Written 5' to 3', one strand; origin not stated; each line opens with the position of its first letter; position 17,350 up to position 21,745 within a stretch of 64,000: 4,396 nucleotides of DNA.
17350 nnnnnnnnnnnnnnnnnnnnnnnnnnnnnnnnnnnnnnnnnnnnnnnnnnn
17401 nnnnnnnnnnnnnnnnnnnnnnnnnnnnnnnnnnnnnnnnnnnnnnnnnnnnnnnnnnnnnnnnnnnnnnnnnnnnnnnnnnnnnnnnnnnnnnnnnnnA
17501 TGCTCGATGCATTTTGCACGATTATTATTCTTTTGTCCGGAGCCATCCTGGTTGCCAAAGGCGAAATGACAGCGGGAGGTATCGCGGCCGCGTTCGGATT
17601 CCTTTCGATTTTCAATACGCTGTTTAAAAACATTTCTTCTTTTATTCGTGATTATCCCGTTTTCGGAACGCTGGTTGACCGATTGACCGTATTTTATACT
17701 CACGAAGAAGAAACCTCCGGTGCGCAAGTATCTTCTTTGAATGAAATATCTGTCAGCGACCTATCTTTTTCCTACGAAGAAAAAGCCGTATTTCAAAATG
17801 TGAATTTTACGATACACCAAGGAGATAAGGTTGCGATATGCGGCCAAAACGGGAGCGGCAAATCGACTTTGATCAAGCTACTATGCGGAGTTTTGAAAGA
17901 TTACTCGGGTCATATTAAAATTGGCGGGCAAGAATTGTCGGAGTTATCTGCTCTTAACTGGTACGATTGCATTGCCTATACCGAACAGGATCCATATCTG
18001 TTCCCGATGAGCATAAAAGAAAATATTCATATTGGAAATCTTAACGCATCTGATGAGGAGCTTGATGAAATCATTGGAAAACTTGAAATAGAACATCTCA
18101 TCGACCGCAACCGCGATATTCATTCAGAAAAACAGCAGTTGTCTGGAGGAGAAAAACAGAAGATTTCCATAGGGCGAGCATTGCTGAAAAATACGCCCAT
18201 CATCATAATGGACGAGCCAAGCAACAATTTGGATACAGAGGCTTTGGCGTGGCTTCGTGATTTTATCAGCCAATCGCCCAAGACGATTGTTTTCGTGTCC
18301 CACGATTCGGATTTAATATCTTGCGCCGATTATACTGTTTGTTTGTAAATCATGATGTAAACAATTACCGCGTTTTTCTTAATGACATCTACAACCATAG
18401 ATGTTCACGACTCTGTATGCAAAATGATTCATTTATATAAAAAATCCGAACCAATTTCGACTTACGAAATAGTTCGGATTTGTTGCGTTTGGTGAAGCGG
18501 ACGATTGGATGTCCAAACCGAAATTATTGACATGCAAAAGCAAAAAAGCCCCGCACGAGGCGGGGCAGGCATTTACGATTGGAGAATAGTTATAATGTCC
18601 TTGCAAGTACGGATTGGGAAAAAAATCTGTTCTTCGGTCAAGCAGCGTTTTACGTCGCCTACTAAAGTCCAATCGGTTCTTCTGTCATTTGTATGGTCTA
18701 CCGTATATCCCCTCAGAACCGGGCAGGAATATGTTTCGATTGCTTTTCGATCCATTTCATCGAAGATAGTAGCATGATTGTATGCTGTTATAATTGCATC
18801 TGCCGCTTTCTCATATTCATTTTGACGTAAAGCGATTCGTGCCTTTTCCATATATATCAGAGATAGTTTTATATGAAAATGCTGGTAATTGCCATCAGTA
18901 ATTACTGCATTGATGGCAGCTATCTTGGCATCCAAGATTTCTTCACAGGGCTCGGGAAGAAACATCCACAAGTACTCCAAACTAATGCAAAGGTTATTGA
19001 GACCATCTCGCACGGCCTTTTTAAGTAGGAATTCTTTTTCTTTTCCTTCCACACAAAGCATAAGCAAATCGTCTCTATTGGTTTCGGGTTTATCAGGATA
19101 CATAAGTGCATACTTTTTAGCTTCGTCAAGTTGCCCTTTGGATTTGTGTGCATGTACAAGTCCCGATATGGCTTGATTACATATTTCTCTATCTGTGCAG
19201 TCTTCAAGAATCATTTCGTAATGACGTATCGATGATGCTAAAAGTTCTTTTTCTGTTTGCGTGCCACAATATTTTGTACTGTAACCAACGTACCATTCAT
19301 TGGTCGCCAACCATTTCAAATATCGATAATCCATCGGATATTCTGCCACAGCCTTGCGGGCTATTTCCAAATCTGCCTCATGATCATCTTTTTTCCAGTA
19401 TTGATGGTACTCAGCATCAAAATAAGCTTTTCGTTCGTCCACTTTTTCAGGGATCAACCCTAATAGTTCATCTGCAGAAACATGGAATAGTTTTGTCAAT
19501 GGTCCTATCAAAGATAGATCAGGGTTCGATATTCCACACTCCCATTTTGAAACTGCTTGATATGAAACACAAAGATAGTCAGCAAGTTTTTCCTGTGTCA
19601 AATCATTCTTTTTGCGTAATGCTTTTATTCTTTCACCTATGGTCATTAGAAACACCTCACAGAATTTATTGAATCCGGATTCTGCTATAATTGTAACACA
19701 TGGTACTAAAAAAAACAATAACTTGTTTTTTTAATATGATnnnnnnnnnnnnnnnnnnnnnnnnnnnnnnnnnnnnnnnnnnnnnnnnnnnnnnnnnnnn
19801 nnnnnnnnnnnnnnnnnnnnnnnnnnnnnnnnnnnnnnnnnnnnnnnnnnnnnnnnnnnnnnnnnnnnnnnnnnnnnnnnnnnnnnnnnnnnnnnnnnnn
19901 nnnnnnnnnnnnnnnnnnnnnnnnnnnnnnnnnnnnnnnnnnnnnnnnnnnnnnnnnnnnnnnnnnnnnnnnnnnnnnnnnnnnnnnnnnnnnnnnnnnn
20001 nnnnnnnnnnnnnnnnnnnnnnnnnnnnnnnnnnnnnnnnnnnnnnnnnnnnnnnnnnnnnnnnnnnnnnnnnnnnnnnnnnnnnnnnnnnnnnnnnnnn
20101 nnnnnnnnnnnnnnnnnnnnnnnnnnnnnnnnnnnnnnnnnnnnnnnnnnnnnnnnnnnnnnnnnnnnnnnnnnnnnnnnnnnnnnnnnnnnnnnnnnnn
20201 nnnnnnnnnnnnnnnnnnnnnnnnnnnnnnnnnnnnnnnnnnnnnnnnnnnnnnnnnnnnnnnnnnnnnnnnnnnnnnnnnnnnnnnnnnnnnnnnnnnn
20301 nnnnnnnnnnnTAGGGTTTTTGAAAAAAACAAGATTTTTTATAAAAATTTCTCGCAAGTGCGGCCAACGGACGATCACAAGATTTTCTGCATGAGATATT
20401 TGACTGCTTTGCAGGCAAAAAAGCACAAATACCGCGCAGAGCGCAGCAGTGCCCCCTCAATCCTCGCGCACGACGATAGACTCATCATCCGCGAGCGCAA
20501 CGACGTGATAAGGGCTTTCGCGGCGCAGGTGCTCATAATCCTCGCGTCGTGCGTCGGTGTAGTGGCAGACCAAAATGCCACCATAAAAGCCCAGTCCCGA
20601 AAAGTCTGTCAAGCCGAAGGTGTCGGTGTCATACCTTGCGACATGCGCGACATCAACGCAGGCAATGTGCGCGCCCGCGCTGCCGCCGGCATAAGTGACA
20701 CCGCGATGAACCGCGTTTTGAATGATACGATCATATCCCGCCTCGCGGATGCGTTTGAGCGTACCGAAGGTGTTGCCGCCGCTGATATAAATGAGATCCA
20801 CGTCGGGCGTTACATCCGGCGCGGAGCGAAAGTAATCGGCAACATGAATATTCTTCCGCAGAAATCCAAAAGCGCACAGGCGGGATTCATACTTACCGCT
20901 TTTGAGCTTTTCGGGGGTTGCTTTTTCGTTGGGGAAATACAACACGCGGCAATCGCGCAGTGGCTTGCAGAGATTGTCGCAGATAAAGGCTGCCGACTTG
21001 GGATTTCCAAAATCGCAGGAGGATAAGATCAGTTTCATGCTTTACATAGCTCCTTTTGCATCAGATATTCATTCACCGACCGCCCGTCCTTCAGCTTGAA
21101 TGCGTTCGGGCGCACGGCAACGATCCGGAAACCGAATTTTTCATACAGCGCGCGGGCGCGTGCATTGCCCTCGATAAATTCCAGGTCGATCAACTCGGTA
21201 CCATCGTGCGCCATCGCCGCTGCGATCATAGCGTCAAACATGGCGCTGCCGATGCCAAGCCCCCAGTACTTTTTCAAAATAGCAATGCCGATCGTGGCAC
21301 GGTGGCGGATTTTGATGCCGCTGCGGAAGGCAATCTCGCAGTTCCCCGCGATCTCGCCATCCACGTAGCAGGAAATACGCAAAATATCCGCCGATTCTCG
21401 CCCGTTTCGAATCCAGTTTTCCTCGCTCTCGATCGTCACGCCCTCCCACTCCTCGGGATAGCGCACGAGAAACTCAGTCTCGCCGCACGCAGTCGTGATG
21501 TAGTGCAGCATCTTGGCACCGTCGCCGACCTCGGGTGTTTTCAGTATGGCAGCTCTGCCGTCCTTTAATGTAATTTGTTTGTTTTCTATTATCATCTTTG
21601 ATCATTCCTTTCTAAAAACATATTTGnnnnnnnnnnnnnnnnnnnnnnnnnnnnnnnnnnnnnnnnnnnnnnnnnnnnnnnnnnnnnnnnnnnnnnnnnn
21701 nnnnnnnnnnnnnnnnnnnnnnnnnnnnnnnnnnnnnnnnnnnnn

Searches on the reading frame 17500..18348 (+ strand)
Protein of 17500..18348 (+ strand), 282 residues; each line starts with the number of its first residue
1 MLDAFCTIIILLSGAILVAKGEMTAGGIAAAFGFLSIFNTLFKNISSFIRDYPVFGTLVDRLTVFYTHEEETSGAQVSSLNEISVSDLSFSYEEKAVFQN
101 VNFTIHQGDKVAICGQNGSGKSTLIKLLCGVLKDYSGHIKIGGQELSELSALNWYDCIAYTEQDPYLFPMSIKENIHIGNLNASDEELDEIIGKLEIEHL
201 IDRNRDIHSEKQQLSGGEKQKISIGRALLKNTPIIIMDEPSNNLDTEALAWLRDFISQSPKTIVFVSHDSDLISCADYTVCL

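Call 90: search_protein_families(library=pfam, max_evalue=0.000001, proteins=[window:17500-18348:+])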
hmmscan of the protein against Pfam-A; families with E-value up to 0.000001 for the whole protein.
window:17500-18348:+ (282 aa): 2 families
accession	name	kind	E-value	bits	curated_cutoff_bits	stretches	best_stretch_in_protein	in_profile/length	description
PF00005.33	ABC_tran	-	6.8e-35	121.1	25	1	99-242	2-137/137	ABC transporter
PF02463.25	SMC_N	-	2.8e-07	30.6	40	0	200-277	135-206/220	RecF/RecN/SMC N terminal domain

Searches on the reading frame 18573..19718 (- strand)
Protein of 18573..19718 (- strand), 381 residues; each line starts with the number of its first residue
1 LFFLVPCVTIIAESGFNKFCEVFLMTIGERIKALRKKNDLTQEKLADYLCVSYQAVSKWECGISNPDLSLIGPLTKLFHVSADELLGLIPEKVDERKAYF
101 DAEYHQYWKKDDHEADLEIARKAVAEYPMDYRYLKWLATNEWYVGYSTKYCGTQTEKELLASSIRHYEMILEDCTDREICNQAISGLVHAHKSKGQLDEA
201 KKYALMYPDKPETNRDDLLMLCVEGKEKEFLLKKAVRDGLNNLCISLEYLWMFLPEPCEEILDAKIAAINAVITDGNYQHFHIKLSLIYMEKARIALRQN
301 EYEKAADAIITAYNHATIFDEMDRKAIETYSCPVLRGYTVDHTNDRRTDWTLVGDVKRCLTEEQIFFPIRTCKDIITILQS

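Call 90: search_protein_families(library=pfam, max_evalue=0.000001, proteins=[window:18573-19718:-])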
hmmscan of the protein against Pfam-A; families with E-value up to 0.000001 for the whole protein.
window:18573-19718:- (381 aa): 1 family
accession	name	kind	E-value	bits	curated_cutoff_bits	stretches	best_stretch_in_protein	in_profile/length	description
PF01381.28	HTH_3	-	1.6e-12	47.7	23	1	31-85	1-55/55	Helix-turn-helix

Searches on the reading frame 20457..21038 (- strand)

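Call 90: search_protein_families(library=pfam, max_evalue=0.000001, proteins=[window:20457-21038:-])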
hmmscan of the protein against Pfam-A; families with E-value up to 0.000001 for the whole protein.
window:20457-21038:- (193 aa): 1 family
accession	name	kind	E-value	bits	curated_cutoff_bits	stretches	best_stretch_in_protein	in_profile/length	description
PF03575.23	Peptidase_S51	-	2.6e-20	73.4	23.9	1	76-193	76-201/206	Peptidase family S51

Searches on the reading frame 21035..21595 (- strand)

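Call 24: search_protein_families(library=pfam, proteins=[window:21035-21595:-])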
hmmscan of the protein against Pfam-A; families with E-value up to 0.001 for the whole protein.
window:21035-21595:- (186 aa): 4 families
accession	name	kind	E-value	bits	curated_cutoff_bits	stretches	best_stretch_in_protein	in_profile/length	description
PF00583.31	Acetyltransf_1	-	3.9e-14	53.4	20.7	1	45-156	11-116/116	Acetyltransferase (GNAT) family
PF13508.13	Acetyltransf_7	-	2.3e-10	41.1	27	1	77-157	9-83/84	Acetyltransferase (GNAT) domain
PF13302.13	Acetyltransf_3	-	9.2e-08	33.3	25.4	1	79-157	61-138/138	Acetyltransferase (GNAT) domain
PF13673.13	Acetyltransf_10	-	1e-05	25.9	23.6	1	69-159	29-110/128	Acetyltransferase (GNAT) domain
